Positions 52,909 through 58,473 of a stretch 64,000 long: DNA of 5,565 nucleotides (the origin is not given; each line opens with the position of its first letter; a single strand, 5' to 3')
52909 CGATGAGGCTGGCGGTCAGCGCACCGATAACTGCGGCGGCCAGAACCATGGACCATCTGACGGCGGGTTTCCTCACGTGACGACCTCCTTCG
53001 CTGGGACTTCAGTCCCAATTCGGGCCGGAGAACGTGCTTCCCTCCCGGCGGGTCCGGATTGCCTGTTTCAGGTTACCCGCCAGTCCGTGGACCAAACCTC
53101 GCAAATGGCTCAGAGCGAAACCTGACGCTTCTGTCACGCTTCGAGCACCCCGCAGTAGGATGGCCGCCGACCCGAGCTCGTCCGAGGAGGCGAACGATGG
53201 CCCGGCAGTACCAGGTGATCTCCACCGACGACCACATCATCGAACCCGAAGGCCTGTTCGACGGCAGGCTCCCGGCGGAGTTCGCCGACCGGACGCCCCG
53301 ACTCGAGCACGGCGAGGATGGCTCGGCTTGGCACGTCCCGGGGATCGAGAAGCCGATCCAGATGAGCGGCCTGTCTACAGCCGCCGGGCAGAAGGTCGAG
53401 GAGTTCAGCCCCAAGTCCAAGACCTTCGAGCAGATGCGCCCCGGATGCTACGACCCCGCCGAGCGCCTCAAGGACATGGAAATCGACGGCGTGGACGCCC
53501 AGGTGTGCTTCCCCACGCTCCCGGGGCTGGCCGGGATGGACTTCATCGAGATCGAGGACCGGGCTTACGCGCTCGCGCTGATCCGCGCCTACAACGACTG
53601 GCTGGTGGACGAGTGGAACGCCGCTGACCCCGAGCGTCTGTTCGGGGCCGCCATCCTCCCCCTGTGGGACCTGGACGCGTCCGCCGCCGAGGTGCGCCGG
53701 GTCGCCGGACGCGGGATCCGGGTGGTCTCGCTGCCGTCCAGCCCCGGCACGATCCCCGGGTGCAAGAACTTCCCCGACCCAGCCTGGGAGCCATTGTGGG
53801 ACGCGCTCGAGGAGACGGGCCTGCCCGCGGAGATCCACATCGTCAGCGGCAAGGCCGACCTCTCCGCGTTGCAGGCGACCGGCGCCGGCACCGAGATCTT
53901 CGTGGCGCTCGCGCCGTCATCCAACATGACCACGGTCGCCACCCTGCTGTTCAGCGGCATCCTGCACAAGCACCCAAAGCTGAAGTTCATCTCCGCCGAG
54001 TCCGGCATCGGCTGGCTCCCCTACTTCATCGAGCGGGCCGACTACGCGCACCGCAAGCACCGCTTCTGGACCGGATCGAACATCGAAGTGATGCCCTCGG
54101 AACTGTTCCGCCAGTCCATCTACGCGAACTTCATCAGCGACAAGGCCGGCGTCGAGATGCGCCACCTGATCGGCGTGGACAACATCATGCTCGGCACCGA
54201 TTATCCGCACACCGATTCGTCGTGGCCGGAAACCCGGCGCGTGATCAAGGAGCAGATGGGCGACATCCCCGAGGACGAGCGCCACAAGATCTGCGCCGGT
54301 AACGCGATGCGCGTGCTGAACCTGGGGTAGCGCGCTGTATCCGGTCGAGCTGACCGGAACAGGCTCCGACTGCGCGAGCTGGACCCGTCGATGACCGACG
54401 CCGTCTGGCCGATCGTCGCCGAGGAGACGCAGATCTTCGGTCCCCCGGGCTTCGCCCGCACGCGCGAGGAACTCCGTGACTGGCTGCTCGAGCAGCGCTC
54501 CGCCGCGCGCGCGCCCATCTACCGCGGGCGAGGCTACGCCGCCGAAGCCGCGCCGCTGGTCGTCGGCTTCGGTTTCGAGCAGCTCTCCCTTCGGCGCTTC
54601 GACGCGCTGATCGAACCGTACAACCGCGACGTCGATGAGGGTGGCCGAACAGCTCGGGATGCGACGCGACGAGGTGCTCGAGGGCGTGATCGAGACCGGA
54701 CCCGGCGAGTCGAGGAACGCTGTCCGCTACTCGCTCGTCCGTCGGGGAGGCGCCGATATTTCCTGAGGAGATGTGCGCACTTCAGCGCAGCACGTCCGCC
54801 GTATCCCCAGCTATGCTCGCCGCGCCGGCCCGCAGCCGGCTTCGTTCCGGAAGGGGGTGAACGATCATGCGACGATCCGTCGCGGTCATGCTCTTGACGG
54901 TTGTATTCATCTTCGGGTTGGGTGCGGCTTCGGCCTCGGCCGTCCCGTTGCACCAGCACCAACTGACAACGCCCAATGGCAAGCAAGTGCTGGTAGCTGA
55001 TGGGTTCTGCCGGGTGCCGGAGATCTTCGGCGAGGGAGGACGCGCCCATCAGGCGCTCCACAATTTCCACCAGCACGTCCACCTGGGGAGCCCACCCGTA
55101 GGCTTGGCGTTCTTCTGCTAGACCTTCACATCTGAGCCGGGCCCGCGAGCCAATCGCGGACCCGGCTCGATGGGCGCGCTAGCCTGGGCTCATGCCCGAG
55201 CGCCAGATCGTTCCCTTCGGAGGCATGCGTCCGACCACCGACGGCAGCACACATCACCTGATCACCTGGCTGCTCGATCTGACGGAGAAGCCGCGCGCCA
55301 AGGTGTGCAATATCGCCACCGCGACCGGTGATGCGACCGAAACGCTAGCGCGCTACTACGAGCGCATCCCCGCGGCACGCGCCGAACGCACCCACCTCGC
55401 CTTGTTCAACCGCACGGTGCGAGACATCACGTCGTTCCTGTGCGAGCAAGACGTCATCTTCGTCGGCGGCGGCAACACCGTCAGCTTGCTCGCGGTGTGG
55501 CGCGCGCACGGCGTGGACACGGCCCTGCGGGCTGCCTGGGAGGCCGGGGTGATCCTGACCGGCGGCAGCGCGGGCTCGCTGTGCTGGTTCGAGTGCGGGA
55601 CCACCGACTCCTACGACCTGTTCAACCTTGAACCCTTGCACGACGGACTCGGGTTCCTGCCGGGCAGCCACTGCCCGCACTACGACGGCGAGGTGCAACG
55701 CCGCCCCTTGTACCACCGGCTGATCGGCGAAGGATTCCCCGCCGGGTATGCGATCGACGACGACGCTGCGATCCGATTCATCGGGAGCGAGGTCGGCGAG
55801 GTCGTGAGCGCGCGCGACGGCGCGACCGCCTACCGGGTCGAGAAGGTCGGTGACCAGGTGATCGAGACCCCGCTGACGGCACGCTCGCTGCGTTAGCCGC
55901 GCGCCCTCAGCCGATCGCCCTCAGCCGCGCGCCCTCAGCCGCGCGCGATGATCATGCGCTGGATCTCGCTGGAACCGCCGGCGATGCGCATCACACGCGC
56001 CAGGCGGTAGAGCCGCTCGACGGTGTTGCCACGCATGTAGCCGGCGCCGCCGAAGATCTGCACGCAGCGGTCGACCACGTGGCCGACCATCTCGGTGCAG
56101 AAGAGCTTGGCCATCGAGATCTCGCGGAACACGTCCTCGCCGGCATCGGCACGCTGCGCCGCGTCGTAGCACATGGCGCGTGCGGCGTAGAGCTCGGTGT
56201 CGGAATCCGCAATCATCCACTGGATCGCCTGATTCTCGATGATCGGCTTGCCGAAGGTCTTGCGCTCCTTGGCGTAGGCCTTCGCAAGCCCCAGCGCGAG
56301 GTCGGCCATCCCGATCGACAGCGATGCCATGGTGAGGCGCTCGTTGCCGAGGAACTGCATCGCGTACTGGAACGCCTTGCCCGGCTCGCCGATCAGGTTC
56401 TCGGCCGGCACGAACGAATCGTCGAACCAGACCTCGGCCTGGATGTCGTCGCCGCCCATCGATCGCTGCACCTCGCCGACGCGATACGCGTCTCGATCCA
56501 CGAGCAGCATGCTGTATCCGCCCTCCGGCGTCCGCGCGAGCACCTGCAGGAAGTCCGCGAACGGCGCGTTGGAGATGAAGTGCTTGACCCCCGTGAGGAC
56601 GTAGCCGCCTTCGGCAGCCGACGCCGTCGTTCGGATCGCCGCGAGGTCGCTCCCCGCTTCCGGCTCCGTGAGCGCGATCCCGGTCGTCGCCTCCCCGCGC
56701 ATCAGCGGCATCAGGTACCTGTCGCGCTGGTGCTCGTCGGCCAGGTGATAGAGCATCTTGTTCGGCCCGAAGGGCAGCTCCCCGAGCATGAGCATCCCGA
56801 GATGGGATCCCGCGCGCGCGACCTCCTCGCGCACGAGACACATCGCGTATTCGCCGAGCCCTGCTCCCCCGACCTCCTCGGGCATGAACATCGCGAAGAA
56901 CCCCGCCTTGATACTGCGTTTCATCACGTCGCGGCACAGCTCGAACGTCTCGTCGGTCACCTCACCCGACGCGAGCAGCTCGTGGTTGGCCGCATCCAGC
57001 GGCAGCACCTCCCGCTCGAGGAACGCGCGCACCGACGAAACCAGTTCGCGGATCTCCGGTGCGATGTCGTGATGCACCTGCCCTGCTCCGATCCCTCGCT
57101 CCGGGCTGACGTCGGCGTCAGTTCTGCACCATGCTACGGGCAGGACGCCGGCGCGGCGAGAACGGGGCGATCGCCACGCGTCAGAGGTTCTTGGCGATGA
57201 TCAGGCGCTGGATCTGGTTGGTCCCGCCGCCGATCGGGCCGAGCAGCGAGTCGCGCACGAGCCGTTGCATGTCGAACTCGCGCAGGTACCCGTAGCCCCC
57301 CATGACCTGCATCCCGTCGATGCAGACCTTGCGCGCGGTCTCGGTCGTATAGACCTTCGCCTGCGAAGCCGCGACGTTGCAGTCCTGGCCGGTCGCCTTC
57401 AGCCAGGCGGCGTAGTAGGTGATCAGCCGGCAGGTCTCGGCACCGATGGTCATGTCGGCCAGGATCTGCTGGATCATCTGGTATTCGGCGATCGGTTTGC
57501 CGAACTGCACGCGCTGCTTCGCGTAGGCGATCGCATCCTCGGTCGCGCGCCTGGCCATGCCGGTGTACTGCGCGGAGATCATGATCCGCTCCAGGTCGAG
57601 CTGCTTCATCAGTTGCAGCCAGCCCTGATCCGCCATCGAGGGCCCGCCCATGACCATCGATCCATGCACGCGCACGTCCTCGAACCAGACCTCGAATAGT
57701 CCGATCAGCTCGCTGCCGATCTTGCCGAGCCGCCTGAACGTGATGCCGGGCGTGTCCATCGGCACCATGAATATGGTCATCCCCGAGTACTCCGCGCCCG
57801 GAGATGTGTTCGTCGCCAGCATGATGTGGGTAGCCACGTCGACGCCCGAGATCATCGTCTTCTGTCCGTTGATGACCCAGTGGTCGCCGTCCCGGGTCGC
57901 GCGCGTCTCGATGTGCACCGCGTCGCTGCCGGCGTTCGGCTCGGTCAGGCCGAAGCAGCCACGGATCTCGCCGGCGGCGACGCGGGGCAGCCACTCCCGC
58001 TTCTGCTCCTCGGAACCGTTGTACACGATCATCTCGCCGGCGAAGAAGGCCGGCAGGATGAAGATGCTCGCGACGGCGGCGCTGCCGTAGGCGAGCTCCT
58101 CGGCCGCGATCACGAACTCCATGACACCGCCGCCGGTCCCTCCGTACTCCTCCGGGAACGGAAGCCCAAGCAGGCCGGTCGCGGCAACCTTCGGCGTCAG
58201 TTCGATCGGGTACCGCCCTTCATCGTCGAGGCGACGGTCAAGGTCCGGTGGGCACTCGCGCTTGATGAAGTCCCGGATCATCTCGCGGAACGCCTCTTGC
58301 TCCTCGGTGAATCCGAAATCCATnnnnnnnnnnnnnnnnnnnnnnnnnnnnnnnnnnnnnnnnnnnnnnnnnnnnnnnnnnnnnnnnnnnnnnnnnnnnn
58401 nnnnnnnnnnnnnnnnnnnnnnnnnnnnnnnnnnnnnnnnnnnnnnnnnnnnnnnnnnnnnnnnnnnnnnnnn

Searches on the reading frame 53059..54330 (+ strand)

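Call 6: search_protein_families(library=pfam, proteins=[window:53059-54330:+], max_evalue=0.001)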
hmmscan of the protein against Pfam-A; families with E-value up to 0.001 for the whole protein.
window:53059-54330:+ (423 aa): 1 family
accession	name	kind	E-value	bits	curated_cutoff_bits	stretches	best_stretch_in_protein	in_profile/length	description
PF04909.20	Amidohydro_2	-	5.6e-38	131.8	26.4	1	120-422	11-289/289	Amidohydrolase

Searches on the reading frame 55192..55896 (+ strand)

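Call 6: search_protein_families(library=pfam, proteins=[window:55192-55896:+], max_evalue=0.001)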
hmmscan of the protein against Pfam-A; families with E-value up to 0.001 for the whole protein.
window:55192-55896:+ (234 aa): 1 family
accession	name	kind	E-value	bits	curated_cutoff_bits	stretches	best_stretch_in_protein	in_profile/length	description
PF03575.23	Peptidase_S51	-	6.8e-39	134.1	23.9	1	18-201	13-203/206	Peptidase family S51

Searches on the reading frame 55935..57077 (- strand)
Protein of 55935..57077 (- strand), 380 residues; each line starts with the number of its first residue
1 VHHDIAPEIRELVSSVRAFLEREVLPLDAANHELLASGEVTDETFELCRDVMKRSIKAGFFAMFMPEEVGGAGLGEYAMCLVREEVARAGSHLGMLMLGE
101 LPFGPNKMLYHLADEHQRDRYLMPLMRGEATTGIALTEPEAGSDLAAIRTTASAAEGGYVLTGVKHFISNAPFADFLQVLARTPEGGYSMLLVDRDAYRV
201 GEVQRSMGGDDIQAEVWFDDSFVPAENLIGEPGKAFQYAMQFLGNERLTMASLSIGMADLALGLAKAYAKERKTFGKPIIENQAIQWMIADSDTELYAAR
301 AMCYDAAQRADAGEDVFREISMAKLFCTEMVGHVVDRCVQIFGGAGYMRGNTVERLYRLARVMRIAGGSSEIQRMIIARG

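Call 7: search_protein_families(library=pfam, proteins=[window:55935-57077:-], max_evalue=0.001)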
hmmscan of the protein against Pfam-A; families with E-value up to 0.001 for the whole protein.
window:55935-57077:- (380 aa): 5 families
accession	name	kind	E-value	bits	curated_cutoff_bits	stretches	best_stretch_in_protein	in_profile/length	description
PF00441.29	Acyl-CoA_dh_1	-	7.5e-50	169.4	22.4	1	236-379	4-147/150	Acyl-CoA dehydrogenase, C-terminal domain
PF02770.24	Acyl-CoA_dh_M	-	8.6e-19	68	33.3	1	134-220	2-96/97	Acyl-CoA dehydrogenase, middle domain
PF02771.21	Acyl-CoA_dh_N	-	8e-18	65.3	22.9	1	7-129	2-113/113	Acyl-CoA dehydrogenase, N-terminal domain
PF08028.16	Acyl-CoA_dh_2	-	1.2e-17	64.9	22.7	1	249-363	2-126/134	Acyl-CoA dehydrogenase, C-terminal domain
PF22924.1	ACOX_C_alpha1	-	7.9e-05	22.9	27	1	309-369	96-156/169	Acyl-CoA oxidase, C-alpha1 domain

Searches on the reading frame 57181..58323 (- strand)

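Call 7: search_protein_families(library=pfam, proteins=[window:57181-58323:-], max_evalue=0.001)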
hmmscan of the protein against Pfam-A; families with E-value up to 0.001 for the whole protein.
window:57181-58323:- (380 aa): 4 families
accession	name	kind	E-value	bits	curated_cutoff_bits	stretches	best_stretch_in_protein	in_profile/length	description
PF00441.29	Acyl-CoA_dh_1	-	1.5e-45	155.5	22.4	1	232-380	1-149/150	Acyl-CoA dehydrogenase, C-terminal domain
PF02771.21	Acyl-CoA_dh_N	-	8.2e-34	116.8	22.9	1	6-119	1-113/113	Acyl-CoA dehydrogenase, N-terminal domain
PF02770.24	Acyl-CoA_dh_M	-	6.7e-23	81.1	33.3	1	123-217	1-97/97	Acyl-CoA dehydrogenase, middle domain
PF08028.16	Acyl-CoA_dh_2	-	1.5e-17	64.5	22.7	1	247-358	1-122/134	Acyl-CoA dehydrogenase, C-terminal domain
